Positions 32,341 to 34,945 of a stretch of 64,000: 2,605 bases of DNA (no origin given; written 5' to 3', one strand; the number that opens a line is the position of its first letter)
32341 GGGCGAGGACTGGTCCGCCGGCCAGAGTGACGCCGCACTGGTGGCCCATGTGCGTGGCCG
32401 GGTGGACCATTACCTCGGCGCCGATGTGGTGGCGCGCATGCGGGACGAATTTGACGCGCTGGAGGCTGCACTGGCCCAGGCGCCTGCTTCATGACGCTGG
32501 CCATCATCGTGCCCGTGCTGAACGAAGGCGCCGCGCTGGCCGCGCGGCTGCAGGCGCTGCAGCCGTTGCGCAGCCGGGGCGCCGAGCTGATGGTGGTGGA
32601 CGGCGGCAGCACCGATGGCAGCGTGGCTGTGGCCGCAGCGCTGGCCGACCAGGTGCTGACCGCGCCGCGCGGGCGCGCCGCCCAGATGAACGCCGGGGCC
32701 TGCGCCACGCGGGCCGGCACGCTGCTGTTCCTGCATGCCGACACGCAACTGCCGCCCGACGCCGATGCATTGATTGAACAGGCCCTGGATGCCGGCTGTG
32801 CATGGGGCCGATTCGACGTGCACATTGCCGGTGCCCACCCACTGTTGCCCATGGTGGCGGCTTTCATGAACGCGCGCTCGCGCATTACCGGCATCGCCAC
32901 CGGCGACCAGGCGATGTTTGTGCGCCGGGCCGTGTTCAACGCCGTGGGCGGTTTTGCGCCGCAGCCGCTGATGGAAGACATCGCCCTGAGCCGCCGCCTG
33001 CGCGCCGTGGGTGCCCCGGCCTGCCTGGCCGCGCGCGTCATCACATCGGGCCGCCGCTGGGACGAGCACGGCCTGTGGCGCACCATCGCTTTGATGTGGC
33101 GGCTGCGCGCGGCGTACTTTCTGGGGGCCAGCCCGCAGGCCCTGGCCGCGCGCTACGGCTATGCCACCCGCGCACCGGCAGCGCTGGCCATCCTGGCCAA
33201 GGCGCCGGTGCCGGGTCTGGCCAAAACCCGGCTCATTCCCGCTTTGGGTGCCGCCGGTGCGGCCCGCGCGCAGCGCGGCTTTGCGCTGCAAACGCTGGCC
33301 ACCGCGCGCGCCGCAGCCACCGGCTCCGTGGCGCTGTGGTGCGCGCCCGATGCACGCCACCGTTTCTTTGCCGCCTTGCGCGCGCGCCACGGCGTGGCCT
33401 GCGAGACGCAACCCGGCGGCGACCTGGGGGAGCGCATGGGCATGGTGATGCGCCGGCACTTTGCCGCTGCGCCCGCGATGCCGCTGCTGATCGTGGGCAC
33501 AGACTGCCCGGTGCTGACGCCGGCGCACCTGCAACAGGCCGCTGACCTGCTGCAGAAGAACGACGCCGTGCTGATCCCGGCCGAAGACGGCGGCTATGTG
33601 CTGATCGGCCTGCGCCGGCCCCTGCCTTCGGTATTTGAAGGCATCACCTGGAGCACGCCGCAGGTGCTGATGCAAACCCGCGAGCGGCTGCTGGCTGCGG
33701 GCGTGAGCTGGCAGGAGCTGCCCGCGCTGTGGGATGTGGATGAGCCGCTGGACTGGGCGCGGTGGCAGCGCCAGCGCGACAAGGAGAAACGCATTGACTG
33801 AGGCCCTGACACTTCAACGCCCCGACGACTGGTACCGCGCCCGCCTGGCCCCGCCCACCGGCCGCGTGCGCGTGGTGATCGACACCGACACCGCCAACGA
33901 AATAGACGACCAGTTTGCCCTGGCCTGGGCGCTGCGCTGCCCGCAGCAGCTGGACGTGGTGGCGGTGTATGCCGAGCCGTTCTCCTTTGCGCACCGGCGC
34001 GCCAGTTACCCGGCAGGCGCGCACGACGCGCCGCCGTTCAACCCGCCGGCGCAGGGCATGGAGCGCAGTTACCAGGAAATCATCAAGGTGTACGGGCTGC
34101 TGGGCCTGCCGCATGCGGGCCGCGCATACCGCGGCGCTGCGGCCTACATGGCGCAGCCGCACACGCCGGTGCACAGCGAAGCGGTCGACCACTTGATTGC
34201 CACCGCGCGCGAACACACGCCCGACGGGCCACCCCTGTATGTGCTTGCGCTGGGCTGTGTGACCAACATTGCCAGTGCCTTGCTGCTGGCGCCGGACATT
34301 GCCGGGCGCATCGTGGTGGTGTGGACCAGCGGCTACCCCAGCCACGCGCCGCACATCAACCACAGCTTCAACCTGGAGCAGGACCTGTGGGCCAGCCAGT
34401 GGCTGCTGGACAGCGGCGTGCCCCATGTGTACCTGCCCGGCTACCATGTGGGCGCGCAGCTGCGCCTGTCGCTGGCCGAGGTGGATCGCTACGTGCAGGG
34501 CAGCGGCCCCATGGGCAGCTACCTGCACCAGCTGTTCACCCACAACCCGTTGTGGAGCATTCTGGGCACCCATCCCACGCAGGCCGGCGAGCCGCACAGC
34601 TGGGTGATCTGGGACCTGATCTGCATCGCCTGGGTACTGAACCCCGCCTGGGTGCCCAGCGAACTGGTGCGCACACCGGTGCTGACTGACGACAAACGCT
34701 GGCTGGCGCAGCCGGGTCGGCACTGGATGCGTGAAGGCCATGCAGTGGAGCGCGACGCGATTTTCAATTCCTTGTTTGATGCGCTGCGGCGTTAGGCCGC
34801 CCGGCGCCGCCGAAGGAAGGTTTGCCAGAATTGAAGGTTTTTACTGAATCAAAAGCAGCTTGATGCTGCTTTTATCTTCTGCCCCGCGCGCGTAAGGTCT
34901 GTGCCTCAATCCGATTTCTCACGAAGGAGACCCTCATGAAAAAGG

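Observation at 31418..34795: Kinase, fused TIGR04283/TIGR04282-like transferases and nucleoside hydrolase: an arsenosugar-like pathway without ArsS/ArsM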

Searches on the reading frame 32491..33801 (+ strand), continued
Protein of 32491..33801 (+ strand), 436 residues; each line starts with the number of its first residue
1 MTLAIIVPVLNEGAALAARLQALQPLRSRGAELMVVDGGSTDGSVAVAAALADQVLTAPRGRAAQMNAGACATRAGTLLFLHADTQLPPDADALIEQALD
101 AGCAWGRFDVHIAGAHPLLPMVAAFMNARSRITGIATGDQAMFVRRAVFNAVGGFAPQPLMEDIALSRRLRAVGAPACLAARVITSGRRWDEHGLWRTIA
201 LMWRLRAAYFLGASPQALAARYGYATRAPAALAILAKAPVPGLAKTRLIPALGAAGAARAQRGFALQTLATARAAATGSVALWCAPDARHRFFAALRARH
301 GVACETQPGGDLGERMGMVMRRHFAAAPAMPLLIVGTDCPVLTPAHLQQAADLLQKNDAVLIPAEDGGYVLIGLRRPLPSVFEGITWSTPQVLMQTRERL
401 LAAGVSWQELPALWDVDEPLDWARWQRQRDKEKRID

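Call 50: find_homologous_proteins(query=L066:9019-9981:+, max_evalue=1e-20)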
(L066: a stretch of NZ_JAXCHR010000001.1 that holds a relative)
Query L066:9019-9981:+ (321 aa): 8000 proteins with E <= 1e-20 among 8000 candidates; the best 120 are listed.
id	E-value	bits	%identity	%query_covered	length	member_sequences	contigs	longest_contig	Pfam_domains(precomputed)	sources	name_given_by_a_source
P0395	7.9e-215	730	100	100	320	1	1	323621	PF04055.28,PF12345.14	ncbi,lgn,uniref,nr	ncbi:radical SAM/Cys-rich protein [Polaromonas sp. CG_9.5]|uniref:arsenosugar biosynthesis radical S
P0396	3.4e-210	714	98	100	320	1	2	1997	PF04055.28,PF12345.14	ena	-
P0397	8.7e-208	707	96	100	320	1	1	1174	PF04055.28,PF12345.14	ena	-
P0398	1.5e-207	706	97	100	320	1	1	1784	PF04055.28,PF12345.14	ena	-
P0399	6.4e-207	704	96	100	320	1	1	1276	PF04055.28,PF12345.14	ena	-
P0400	9.7e-207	703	96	100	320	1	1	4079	PF04055.28,PF12345.14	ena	-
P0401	1.9e-206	702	97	100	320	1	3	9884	PF04055.28,PF12345.14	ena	-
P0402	2.1e-206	702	96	100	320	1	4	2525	PF04055.28,PF12345.14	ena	-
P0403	3.8e-206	701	96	100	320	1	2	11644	PF04055.28,PF12345.14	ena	-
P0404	4.5e-206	701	96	100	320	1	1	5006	PF04055.28,PF12345.14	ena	-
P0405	8.4e-206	700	96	100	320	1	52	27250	PF04055.28,PF12345.14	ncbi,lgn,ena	-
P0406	8.9e-206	700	96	100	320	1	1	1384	PF04055.28,PF12345.14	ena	-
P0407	9.2e-206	700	95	100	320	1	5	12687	PF04055.28,PF12345.14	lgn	-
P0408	9.3e-206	700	96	100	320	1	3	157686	PF04055.28,PF12345.14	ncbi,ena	-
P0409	1.1e-205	700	95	100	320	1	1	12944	PF04055.28,PF12345.14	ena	-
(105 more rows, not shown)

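Call 53: search_solved_structures(query=window:32491-33798:+, max_evalue=0.01)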
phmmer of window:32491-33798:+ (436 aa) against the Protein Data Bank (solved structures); distinct sequences matched with E-value up to 0.01: 4.
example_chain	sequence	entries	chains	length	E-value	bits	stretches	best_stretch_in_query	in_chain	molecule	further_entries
3cgx_A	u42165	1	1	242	8.5e-19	71.1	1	232-421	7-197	Putative nucleotide-diphospho-sugar transferase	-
9omj_A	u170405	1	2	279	0.0014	20.9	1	3-154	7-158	Glycosyltransferase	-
9omh_A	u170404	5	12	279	0.0014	20.9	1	3-154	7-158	Glycosyltransferase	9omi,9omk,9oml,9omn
9omm_A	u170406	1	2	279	0.0015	20.8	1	3-154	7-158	Glycosyltransferase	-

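Call 81: search_protein_families(library=pfam, proteins=[L083:8187-9803:+, L010:111-2054:+, L062:15884-16882:+, L052:6219-7226:+, L031:7177-8394:+, L031:8388-9542:+, L031:9539-9952:+], max_evalue=0.001)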
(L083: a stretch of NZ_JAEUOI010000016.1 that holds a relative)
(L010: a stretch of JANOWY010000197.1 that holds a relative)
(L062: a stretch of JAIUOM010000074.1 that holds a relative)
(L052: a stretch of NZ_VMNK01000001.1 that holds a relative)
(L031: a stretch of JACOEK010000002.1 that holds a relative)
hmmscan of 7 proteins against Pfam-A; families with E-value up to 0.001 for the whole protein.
L083:8187-9803:+ (539 aa): 3 families
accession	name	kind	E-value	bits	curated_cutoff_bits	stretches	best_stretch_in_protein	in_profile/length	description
PF00270.35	DEAD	-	1.3e-48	165.3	26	1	128-296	1-165/167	DEAD/DEAH box helicase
PF00271.37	Helicase_C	-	3.9e-29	101.6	23.5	1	333-441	2-110/110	Helicase conserved C-terminal domain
PF04851.21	ResIII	-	1.1e-06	29.1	22.5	1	130-292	7-163/164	Type III restriction enzyme, res subunit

L010:111-2054:+ (648 aa): 3 families
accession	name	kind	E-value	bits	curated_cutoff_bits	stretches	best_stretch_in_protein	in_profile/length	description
PF00270.35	DEAD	-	3.8e-40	137.8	26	1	99-313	1-165/167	DEAD/DEAH box helicase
PF00271.37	Helicase_C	-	5.2e-28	97.9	23.5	1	355-463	2-110/110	Helicase conserved C-terminal domain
PF04851.21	ResIII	-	0.00022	21.6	22.5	0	195-308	55-162/164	Type III restriction enzyme, res subunit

L062:15884-16882:+ (333 aa): 1 family
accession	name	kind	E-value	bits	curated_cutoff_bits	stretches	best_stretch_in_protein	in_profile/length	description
PF01048.26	PNP_UDP_1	-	1.1e-36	126.8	25.1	1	54-284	2-225/233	Phosphorylase superfamily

L052:6219-7226:+ (336 aa): 1 family
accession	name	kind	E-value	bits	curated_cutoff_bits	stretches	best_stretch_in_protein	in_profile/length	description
PF11249.13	DUF3047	-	4.4e-66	222.6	27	1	134-329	2-197/198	Protein of unknown function (DUF3047)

L031:7177-8394:+ (406 aa): 2 families
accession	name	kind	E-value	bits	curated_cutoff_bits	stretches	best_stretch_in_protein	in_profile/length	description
PF12544.13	LAM_C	-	1e-18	68.1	26.7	1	318-376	1-58/127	Lysine-2,3-aminomutase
PF04055.27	Radical_SAM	-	3.5e-18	66.7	29.5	1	128-278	3-163/166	Radical SAM superfamily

L031:8388-9542:+ (385 aa): 3 families
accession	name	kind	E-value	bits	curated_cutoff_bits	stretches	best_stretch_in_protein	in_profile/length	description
PF22569.1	DCD_C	-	3.4e-79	265.1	22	1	183-383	2-192/192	2'-deoxycytidine 5'-triphosphate deaminase (DCD), C-terminal domain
PF06559.16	DCD_N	-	9.9e-71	237.3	21.4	1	10-177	2-163/164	2'-deoxycytidine 5'-triphosphate deaminase (DCD) N-terminal domain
PF22769.1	DCD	-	4.6e-59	199.4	27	2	12-176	1-152/153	dCTP deaminase-like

L031:9539-9952:+ (138 aa): 0 families

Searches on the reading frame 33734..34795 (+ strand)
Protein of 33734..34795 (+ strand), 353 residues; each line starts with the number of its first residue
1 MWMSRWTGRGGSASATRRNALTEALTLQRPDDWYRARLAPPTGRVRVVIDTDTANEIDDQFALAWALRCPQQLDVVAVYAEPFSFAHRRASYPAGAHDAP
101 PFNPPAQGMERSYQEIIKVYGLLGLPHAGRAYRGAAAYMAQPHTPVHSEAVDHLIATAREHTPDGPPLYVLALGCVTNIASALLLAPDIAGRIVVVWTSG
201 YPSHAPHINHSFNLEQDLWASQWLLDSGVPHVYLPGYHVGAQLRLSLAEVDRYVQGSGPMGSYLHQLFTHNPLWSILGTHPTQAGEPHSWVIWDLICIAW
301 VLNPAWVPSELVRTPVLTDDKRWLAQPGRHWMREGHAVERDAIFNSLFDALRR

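Call 3: search_protein_families(library=ncbifam, proteins=[window:33734-34795:+], max_evalue=0.01)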
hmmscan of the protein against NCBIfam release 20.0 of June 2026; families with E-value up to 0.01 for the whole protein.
window:33734-34795:+ (353 aa): 2 families
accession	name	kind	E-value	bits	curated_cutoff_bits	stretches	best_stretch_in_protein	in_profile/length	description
NF008036.0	PRK10768.1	equivalog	1.1e-06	28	382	1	146-306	99-246/304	ribonucleoside hydrolase RihC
NF007417.0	PRK09955.1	equivalog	0.0043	16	459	1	149-305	103-251/313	ribosylpyrimidine nucleosidase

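Call 4: search_protein_families(library=pfam, proteins=[window:33734-34795:+], max_evalue=0.01)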
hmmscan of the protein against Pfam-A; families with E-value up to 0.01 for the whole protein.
window:33734-34795:+ (353 aa): 2 families
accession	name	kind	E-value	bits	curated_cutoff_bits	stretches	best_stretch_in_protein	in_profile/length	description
PF01156.24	IU_nuc_hydro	-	2.4e-16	60.7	34.2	1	47-316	1-259/297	Inosine-uridine preferring nucleoside hydrolase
PF07632.16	Sde182_NH-like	-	0.00027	21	26.8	1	46-184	1-134/268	Cellulose-binding Sde182, nucleoside hydrolase-like domain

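Call 52: search_solved_structures(query=window:33794-34792:+, max_evalue=0.01)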
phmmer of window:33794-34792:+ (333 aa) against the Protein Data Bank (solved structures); distinct sequences matched with E-value up to 0.01: 3.
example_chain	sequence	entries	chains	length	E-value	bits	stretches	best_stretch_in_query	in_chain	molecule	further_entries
3t8i_A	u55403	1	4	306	0.00011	24.9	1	26-215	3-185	Purine nucleosidase, (IunH-2)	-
6ba1_A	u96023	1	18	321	0.00048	22.7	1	26-245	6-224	Inosine-uridine preferring nucleoside hydrolase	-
4kpn_A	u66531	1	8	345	0.0092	18.5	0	25-176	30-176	Nucleoside N-ribohydrolase 1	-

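Call 71: search_solved_structures(query=window:33794-34792:+, max_evalue=0.01, show_alignments=2)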
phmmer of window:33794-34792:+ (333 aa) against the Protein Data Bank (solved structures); distinct sequences matched with E-value up to 0.01: 3.
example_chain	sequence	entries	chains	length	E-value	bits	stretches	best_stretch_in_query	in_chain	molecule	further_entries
3t8i_A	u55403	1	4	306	0.00011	24.9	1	26-215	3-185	Purine nucleosidase, (IunH-2)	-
6ba1_A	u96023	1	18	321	0.00048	22.7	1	26-245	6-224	Inosine-uridine preferring nucleoside hydrolase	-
4kpn_A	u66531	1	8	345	0.0092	18.5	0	25-176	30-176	Nucleoside N-ribohydrolase 1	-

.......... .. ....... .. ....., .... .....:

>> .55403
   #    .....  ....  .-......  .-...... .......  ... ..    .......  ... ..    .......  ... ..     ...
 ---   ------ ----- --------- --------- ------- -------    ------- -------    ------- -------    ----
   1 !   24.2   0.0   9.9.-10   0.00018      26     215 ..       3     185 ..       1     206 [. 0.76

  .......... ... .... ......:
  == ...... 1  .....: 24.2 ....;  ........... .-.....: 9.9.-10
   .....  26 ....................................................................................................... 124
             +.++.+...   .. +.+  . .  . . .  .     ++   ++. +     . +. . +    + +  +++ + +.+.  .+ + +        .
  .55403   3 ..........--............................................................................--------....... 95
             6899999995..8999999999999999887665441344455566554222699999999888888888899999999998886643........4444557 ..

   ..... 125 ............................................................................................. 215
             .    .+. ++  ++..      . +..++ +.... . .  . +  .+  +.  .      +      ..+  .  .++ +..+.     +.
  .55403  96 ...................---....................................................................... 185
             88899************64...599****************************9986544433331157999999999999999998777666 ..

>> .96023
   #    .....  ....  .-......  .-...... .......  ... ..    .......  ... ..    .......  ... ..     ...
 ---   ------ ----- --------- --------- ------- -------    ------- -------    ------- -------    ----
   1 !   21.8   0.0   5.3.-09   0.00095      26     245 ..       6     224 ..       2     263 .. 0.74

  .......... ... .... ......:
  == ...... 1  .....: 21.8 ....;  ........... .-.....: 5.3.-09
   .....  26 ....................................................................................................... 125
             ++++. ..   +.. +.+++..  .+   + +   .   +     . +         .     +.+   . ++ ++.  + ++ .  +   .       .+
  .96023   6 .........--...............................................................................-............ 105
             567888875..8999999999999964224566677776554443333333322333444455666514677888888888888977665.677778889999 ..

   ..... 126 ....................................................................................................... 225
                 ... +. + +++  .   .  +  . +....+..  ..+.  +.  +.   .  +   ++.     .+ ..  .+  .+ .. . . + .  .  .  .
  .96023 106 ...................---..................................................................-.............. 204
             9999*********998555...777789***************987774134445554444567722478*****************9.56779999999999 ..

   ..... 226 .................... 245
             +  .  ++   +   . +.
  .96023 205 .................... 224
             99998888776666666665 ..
